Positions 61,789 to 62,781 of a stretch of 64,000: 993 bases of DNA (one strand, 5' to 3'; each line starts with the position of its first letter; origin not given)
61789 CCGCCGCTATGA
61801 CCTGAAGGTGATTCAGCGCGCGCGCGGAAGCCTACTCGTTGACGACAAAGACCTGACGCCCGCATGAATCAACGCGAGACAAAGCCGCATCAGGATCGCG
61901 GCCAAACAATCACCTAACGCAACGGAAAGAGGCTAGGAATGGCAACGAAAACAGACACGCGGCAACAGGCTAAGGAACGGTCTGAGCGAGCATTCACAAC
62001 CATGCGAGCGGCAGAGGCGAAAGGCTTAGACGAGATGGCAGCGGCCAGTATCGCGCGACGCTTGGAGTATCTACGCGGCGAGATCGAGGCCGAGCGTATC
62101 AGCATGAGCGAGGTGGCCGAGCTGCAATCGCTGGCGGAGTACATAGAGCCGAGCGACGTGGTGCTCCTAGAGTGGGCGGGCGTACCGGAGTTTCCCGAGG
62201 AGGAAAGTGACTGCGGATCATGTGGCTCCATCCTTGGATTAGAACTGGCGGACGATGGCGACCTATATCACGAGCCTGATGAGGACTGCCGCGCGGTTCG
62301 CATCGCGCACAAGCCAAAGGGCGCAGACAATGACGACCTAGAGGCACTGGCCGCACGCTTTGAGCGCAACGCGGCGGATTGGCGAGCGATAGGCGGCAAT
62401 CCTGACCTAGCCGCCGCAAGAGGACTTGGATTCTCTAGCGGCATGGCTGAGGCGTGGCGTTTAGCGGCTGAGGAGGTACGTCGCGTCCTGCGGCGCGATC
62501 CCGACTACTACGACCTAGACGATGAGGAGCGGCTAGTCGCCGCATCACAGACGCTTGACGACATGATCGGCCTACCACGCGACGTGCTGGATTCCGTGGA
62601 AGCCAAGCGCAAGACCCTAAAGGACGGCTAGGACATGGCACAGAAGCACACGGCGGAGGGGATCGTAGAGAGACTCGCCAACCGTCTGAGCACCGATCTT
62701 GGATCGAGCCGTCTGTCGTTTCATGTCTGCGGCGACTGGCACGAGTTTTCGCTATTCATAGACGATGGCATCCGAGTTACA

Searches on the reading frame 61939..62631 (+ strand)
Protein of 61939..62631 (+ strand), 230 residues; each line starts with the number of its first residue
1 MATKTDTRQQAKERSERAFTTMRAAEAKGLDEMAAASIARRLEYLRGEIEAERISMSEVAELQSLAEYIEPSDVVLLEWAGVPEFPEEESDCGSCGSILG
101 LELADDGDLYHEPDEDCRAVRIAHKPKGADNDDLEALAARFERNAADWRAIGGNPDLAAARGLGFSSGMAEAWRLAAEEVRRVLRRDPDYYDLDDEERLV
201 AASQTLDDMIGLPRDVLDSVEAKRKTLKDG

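Call 49: search_protein_families(library=pfam, proteins=[window:61939-62631:+], max_evalue=0.01)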
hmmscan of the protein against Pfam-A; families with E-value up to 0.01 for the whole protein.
window:61939-62631:+ (230 aa): 1 family
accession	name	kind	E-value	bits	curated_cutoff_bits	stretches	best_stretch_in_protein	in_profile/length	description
PF00631.27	G-gamma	-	0.0012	19.3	27.1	1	39-83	8-53/69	GGL domain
